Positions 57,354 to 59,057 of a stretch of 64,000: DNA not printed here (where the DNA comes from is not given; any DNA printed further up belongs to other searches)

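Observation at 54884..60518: Five-gene operon: a Bcr/Bzd-like four-subunit ATP-driven radical enzyme with a GMC flavoprotein gene embedded between the catalytic subunits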

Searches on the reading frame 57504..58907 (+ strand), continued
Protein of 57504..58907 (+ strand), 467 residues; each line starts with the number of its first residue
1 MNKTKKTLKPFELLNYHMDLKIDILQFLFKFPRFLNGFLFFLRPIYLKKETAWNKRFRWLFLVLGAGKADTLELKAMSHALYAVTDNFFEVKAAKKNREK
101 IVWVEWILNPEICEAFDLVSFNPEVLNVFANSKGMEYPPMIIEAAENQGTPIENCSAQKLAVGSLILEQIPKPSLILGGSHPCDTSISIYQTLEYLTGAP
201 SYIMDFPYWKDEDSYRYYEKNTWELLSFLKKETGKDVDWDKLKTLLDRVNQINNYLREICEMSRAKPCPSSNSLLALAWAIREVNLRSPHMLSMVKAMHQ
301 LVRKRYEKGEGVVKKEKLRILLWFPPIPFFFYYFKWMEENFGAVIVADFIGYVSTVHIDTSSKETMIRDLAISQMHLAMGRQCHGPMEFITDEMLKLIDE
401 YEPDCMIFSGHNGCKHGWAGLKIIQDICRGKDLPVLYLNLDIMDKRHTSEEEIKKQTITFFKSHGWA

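Call 43: search_solved_structures(query=A2, max_evalue=0.01, show_alignments=5)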
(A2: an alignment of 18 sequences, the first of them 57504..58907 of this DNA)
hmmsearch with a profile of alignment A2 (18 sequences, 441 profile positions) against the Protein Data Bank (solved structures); distinct sequences matched with E-value up to 0.01: 8.
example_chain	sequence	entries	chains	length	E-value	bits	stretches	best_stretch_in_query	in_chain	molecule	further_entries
8s02_A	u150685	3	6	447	5.1e-40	141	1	85-439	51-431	BzdO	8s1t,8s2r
3o3m_A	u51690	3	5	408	6e-30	107.8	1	48-305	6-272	alpha subunit 2-hydroxyisocaproyl-CoA dehydratase | alpha-subunit 2-hydroxyisocaproyl-CoA dehydratase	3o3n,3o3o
7yyl_C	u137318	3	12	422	7.3e-27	97.6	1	112-436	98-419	Dehydratase family protein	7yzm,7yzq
6eno_A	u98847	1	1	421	8.1e-27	97.5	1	112-436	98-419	Dehydratase family protein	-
9g87_A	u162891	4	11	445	8e-23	84.3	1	47-288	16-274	3-methylbenzoyl-CoA reductase beta subunit MbdO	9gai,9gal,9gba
3o3m_B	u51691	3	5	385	8.2e-08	34.9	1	123-439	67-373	beta subunit 2-hydroxyacyl-CoA dehydratase | beta-subunit 2-hydroxyacyl-CoA dehydratase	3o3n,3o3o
9g87_B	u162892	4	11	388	0.00082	21.7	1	126-243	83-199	3-methylbenzoyl-CoA reductase gamma subunit MbdN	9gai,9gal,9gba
8s02_B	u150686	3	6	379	0.00087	21.6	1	176-417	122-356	BzdN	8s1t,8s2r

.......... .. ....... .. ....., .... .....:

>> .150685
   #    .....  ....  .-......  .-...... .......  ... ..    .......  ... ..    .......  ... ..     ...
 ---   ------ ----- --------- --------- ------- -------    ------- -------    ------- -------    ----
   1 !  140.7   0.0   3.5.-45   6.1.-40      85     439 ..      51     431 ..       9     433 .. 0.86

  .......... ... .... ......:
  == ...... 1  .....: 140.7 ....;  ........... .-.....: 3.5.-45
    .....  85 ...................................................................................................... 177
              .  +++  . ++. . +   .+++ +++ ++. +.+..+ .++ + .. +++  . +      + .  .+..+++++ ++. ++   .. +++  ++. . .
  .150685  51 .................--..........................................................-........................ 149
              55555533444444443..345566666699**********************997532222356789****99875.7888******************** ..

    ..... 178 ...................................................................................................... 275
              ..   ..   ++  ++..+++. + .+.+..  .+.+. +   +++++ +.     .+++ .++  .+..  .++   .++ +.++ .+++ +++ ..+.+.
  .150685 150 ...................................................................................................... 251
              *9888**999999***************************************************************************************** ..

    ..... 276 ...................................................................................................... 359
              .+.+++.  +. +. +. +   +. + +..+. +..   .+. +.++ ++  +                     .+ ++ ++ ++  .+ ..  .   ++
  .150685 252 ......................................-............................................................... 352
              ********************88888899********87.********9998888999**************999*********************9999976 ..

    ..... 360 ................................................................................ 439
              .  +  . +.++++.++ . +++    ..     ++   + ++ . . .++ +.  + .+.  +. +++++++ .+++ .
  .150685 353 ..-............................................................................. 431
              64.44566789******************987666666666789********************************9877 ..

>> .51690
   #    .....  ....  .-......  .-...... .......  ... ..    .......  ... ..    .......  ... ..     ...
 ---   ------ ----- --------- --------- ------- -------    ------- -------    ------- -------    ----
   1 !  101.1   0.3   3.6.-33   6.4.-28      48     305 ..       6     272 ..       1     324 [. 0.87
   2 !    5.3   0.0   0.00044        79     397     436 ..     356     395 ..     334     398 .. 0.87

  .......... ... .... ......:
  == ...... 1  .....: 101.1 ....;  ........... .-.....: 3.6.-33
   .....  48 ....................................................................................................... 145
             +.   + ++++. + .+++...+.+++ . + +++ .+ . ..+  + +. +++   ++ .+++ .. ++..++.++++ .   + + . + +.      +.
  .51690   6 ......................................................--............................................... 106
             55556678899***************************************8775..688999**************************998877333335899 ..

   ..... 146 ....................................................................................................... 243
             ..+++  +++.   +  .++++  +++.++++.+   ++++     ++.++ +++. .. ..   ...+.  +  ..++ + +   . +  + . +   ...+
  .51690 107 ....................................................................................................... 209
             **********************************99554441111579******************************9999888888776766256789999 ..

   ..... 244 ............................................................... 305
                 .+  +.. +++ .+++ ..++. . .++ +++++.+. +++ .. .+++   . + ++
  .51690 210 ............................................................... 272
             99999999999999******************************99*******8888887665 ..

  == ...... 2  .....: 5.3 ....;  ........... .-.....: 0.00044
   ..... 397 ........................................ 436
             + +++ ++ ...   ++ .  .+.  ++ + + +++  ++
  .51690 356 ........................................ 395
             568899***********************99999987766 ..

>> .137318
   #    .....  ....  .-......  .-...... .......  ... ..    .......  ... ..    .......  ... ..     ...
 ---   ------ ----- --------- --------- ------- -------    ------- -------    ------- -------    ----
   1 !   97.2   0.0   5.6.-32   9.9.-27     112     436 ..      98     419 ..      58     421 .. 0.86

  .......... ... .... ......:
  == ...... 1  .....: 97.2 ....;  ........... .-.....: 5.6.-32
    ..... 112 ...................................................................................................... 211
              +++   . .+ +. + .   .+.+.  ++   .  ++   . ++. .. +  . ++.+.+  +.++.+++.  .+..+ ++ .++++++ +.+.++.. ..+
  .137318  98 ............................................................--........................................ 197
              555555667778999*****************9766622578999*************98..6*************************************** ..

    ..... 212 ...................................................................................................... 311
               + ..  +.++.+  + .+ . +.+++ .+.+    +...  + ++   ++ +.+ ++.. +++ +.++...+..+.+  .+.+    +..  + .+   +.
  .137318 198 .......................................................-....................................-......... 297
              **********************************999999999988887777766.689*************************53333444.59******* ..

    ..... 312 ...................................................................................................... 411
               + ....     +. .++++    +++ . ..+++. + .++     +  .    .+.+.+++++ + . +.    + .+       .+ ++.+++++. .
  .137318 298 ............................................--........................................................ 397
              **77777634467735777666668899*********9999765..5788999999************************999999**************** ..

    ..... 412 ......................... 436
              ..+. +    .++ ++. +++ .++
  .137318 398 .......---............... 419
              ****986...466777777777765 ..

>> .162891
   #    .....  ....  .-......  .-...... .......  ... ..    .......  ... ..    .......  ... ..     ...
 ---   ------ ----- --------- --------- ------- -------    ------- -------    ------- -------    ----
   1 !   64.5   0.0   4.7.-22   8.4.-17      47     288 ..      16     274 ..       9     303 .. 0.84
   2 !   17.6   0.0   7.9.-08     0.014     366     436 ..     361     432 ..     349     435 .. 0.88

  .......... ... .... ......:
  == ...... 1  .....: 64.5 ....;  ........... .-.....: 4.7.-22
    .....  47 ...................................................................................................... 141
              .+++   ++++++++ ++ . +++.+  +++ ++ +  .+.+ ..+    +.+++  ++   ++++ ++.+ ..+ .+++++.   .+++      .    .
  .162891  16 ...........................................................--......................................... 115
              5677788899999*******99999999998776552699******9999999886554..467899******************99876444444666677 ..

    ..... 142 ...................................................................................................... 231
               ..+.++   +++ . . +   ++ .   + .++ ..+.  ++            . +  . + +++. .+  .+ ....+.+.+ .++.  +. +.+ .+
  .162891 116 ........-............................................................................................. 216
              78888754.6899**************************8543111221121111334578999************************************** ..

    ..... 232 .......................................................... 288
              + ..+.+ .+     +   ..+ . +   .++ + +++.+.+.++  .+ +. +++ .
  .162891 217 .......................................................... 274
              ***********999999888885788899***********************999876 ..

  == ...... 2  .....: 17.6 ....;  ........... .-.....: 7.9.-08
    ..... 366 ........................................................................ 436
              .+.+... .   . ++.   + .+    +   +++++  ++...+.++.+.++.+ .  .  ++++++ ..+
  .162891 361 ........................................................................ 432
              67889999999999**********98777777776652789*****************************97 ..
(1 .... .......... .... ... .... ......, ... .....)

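Call 66: find_homologous_proteins(query=window:57504-58907:+, max_evalue=1e-20)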
Query window:57504-58907:+ (467 aa): 64 proteins with E <= 1e-20 among 6055 candidates.
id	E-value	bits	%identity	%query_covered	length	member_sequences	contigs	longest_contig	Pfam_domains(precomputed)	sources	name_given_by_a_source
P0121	3.4e-221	753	65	100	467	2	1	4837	PF06050.20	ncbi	-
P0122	2.4e-217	740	64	100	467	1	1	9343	PF06050.20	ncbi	-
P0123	1.5e-215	734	78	84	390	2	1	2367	PF06050.20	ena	-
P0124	4.2e-203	693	60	100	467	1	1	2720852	PF06050.20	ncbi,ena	-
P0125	5.7e-197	673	58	99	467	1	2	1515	PF06050.20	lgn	-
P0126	6.4e-196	669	62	94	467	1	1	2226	PF06050.20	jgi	-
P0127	4.4e-193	660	59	99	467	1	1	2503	PF06050.20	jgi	-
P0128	8.7e-187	639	57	100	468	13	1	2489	PF06050.20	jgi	-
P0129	1.1e-184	632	56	99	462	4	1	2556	PF06050.20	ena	-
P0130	6.4e-182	623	55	99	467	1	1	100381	PF06050.20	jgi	-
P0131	1.5e-181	622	56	97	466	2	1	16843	PF06050.20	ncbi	-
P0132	3.8e-181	621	57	97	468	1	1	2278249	PF06050.20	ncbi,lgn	-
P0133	5.3e-181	620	56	100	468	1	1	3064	PF06050.20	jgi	jgi:benzoyl-CoA reductase subunit B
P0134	3.7e-180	618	56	100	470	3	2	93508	PF06050.20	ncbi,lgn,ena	-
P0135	2.0e-179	615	56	100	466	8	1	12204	PF06050.20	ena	-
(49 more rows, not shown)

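Call 84: predict_structure(alignment_id=A4)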
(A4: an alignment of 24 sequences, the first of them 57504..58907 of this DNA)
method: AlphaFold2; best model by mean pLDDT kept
length: 467 residues; sequences in the alignment: 24
mean_pLDDT: 85.2   pTM: 0.85
mean pLDDT of the five models: 85.2, 84.5, 84.1, 83.9, 83.0
residues with pLDDT >= 90: 212; 70-90: 202; 50-70: 42; < 50: 11
segments of 3 or more residues with pLDDT < 50: 1-4, 382-385
pLDDT, mean of each block of 10 residues (from residue 1): 60 82 80 92 89 87 87 88 89 93 86 91 87 88 92 85 94 92 71 93 83 91 96 96 93 89 90 83 84 93 95 92 65 87 79 72 96 77 53 83 86 61 86 87 77 92 93
secondary structure, 60 per line:
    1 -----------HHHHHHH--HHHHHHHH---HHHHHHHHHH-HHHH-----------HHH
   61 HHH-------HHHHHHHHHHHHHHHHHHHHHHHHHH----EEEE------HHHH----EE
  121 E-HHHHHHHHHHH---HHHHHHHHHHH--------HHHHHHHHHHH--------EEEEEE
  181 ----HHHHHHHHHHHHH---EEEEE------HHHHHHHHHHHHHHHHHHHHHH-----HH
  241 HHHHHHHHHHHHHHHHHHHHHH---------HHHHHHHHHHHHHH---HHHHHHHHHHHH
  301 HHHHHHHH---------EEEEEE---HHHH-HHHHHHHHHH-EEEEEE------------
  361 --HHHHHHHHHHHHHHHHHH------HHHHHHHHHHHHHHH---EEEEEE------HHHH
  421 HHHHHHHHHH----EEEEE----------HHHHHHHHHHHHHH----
elements in order: H12-18 H21-28 H32-41 H43-46 H58-63 H71-96 E101-104 H111-114 E119-121 H123-133 H137-147 H156-166 E175-180 H185-197 E201-205 H212-233 H239-262 H272-285 H289-308 E318-323 H327-330 H332-341 E343-348 H363-380 H387-401 E405-410 H417-430 E435-439 H450-463

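Call 86: fold_search(model_id=the predicted structure, library=pdb)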
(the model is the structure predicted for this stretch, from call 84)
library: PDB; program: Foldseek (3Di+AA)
matches with E <= 10: 492; with E <= 0.001: 20
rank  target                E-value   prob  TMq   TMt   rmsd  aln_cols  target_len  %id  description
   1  8s02_C                1.3e-15  1.00  0.73  0.79   3.4       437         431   17  BzdNO-benzoyl-CoA complex (released 2025-03-05)
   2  3o3m_C                1.3e-15  1.00  0.71  0.81   3.7       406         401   16  (R)-2-Hydroxyisocaproyl-CoA Dehydratase (released 2011-03-16)
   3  8s2r_C                1.8e-15  1.00  0.72  0.78   3.5       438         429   17  BzdNO in partially coenzyme A - free state (released 2025-03-05)
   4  3o3m_A                2.0e-15  1.00  0.69  0.80   3.9       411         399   16  (R)-2-Hydroxyisocaproyl-CoA Dehydratase (released 2011-03-16)
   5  9g87_A                4.9e-15  1.00  0.70  0.75   3.5       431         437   19  3-methylbenzoyl-CoA reductase from Thauera chlorobenzoica (subunits MbdON ) (released 2026-02-04)
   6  3o3o_A                4.9e-15  1.00  0.70  0.80   3.9       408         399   16  (R)-2-hydroxyisocaproyl-CoA dehydratase in complex with (R)-2-hydroxyisocaproate (released 2011-03-16)
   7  8s02_A                9.9e-15  1.00  0.73  0.77   3.4       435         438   17  BzdNO-benzoyl-CoA complex (released 2025-03-05)
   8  9gai_A                1.2e-14  1.00  0.72  0.77   3.7       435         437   19  3-methylbenzoyl-CoA reductase from Thauera chlorobenzoica (MbdONPQ) (released 2026-02-18)
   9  9gai_E                1.4e-14  1.00  0.72  0.77   3.8       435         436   18  3-methylbenzoyl-CoA reductase from Thauera chlorobenzoica (MbdONPQ) (released 2026-02-18)
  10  7yzm_A                8.0e-14  1.00  0.70  0.76   6.7       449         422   19  MgADPNP-bound DCCP:DCCP-R complex (released 2022-12-28)
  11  6eno                  8.7e-14  1.00  0.65  0.71   7.1       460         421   17  Double cubane cluster oxidoreductase (released 2018-03-14)
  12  7yyl_D                1.5e-13  1.00  0.66  0.73   6.4       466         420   18  nucleotide-free DCCP:DCCP-R complex (released 2022-12-28)
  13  7yyl_A                2.7e-13  1.00  0.68  0.75   6.7       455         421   18  nucleotide-free DCCP:DCCP-R complex (released 2022-12-28)
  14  7yyl_B                1.4e-12  1.00  0.68  0.75   6.2       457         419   18  nucleotide-free DCCP:DCCP-R complex (released 2022-12-28)
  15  9gai_B                2.2e-11  1.00  0.65  0.77   4.3       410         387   13  3-methylbenzoyl-CoA reductase from Thauera chlorobenzoica (MbdONPQ) (released 2026-02-18)
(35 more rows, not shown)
